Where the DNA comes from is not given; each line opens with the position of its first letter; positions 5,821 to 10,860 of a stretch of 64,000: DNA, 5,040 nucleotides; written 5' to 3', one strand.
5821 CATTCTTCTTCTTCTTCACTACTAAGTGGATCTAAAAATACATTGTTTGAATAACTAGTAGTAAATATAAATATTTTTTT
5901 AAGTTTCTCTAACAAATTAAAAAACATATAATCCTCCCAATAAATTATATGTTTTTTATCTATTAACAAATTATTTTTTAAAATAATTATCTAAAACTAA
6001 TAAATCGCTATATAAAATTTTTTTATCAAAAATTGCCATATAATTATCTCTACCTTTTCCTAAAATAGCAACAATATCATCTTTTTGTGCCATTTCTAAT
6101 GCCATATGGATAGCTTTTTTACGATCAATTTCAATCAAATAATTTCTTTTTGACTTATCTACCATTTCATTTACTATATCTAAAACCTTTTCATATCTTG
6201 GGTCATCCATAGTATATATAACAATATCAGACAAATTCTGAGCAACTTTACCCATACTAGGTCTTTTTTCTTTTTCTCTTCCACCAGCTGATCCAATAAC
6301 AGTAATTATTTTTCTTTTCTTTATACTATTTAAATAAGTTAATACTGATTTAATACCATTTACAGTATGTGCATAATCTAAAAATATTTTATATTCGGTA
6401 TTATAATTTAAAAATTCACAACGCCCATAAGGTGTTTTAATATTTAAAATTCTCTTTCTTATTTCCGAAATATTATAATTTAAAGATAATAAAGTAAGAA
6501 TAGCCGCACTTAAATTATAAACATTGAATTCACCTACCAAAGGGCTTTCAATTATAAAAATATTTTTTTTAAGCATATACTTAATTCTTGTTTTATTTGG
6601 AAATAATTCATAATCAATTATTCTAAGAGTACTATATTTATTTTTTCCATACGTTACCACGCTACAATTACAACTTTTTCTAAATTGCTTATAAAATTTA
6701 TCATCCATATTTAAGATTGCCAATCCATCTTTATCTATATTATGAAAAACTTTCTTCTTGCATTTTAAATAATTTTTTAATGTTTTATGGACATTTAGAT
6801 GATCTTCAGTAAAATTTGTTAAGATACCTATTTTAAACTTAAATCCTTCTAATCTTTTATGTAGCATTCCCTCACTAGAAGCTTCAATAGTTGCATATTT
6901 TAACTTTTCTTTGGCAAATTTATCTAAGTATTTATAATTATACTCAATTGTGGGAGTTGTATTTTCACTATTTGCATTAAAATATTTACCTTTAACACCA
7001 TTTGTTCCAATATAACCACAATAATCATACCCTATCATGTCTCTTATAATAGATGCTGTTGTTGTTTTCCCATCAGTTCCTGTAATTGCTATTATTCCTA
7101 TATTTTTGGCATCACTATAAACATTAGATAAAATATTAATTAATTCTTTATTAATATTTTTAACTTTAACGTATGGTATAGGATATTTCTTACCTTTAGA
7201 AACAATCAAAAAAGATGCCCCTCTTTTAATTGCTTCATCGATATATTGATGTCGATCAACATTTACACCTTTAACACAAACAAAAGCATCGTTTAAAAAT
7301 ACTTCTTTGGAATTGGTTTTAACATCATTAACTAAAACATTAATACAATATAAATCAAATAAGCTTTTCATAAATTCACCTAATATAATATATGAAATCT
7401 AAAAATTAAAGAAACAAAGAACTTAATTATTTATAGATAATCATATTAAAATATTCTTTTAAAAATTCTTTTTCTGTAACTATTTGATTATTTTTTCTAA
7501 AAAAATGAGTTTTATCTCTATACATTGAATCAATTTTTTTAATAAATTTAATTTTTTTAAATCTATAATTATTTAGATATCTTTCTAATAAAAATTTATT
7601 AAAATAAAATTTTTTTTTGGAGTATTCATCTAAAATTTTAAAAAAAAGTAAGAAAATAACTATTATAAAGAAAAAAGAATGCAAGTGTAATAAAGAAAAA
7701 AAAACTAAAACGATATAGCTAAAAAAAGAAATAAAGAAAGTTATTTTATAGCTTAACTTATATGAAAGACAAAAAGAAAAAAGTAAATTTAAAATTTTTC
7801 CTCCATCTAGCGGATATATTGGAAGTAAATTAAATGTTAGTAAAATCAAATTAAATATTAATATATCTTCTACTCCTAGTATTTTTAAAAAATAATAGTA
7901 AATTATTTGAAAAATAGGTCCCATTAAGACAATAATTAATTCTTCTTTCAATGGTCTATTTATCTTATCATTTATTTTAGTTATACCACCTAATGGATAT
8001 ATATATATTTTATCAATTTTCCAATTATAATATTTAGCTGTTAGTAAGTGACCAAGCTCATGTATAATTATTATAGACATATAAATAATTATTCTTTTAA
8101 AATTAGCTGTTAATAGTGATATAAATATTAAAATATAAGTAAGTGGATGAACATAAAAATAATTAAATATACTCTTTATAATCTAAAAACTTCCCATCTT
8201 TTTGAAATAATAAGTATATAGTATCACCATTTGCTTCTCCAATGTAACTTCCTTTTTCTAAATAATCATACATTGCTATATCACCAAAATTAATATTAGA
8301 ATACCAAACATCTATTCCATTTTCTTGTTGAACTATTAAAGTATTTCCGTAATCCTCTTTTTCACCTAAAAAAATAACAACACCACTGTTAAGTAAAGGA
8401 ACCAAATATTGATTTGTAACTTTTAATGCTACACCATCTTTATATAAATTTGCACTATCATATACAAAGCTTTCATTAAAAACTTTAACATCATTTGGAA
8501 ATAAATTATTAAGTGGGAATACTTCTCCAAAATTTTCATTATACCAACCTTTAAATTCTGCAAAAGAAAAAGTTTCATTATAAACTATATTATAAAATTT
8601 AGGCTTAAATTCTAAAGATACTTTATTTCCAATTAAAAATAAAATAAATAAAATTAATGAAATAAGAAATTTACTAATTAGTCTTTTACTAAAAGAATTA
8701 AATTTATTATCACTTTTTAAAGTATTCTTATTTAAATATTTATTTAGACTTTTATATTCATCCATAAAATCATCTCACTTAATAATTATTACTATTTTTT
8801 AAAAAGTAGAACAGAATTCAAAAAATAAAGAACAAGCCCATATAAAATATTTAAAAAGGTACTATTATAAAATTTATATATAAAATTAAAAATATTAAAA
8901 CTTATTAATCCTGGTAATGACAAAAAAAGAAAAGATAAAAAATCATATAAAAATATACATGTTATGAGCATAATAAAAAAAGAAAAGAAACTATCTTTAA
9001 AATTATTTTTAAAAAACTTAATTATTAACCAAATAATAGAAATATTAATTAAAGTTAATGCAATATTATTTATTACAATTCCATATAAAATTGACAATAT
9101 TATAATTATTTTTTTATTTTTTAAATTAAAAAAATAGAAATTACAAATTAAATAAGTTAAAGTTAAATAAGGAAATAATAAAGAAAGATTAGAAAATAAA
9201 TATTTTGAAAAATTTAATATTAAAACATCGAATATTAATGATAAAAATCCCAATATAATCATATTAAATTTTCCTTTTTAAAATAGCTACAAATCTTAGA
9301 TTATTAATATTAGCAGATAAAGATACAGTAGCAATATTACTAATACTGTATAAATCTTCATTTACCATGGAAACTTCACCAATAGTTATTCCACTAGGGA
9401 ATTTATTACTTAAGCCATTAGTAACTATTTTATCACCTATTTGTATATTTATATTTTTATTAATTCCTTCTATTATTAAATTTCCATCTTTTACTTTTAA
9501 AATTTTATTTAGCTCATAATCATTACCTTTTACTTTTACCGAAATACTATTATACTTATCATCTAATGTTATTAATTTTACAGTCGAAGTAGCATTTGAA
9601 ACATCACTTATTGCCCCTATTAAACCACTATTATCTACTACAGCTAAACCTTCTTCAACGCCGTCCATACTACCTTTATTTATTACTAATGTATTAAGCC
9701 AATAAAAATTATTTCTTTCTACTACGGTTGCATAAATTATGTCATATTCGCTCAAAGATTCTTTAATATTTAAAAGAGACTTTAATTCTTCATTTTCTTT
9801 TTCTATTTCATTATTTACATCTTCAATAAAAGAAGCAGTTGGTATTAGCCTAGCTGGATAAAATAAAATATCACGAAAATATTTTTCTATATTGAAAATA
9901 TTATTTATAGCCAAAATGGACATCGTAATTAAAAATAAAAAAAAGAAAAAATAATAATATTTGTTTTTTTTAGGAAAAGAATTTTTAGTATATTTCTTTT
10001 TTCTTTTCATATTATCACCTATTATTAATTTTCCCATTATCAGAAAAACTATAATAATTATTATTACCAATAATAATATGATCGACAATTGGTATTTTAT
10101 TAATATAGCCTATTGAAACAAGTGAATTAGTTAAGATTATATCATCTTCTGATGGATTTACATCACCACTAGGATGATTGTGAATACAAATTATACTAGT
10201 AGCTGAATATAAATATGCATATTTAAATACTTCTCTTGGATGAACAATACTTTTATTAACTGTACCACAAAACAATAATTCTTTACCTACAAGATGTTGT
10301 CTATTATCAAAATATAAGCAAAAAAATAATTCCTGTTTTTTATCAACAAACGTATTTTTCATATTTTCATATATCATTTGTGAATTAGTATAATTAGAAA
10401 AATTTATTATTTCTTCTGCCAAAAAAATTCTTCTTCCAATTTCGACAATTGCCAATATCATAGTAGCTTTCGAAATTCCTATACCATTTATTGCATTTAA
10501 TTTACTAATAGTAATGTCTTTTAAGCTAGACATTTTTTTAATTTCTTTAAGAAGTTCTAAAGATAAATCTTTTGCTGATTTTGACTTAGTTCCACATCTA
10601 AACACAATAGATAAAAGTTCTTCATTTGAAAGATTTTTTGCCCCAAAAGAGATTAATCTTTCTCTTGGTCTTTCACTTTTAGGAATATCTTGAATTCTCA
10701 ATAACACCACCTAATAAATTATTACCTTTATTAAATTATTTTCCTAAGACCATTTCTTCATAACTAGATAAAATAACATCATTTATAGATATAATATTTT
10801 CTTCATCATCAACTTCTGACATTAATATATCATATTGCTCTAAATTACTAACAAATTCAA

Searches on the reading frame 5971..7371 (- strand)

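Call 23: search_protein_families(library=pfam, max_evalue=0.001, proteins=[window:5971-7371:-])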
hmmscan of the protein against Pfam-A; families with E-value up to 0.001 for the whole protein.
window:5971-7371:- (466 aa): 2 families
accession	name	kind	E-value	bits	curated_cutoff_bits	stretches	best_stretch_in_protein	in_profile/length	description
PF08245.18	Mur_ligase_M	-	7e-46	157.1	24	1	96-293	1-199/200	Mur ligase middle domain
PF02875.26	Mur_ligase_C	-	9.8e-25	88.3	28.4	1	316-440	1-127/127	Mur ligase, glutamate ligase domain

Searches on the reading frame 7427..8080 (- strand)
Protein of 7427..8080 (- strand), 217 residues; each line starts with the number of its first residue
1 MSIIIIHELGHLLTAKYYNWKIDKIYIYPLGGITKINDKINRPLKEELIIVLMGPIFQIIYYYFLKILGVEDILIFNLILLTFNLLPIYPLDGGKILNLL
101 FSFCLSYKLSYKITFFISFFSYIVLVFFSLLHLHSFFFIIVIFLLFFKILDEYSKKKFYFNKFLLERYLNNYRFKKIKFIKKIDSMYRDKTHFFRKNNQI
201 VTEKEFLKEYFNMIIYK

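Call 23: search_protein_families(library=pfam, max_evalue=0.001, proteins=[window:7427-8080:-])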
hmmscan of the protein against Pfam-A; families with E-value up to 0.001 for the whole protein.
window:7427-8080:- (217 aa): 1 family
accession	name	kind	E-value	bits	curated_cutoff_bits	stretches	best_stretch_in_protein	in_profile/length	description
PF02163.28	Peptidase_M50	-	3.7e-20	72.7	27.2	2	2-68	8-99/221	Peptidase family M50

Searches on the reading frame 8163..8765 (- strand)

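Call 23: search_protein_families(library=pfam, max_evalue=0.001, proteins=[window:8163-8765:-])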
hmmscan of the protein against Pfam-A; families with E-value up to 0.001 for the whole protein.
window:8163-8765:- (200 aa): 1 family
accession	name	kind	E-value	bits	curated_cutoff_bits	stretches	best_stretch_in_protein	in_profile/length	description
PF01551.29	Peptidase_M23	-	5e-07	30.3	28.7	1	110-179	4-73/96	Peptidase family M23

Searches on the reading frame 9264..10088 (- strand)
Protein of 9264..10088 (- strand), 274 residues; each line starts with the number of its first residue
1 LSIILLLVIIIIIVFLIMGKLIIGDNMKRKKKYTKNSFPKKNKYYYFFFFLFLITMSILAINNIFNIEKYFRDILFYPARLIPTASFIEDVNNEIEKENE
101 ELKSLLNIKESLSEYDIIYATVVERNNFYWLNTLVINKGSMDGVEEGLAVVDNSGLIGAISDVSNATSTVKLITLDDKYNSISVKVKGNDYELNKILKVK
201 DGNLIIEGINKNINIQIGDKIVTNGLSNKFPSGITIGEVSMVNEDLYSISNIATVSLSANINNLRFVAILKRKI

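Call 24: search_protein_families(library=pfam, max_evalue=0.001, proteins=[window:9264-10088:-])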
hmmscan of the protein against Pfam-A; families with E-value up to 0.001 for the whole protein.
window:9264-10088:- (274 aa): 1 family
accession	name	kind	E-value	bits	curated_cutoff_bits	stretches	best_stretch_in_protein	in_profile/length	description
PF04085.20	MreC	-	1.1e-33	116.5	28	1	122-271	1-147/147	Rod shape-determining protein MreC, barrel core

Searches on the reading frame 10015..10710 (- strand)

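Call 24: search_protein_families(library=pfam, max_evalue=0.001, proteins=[window:10015-10710:-])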
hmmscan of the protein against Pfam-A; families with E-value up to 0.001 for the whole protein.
window:10015-10710:- (231 aa): 2 families
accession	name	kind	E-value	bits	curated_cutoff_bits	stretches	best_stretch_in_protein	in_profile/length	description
PF04002.20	RadC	-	7.7e-39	132.8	22.1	1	108-226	2-120/121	RadC-like JAB domain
PF20582.4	UPF0758_N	-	1.6e-23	83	27.1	1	6-82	1-76/77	UPF0758 N-terminal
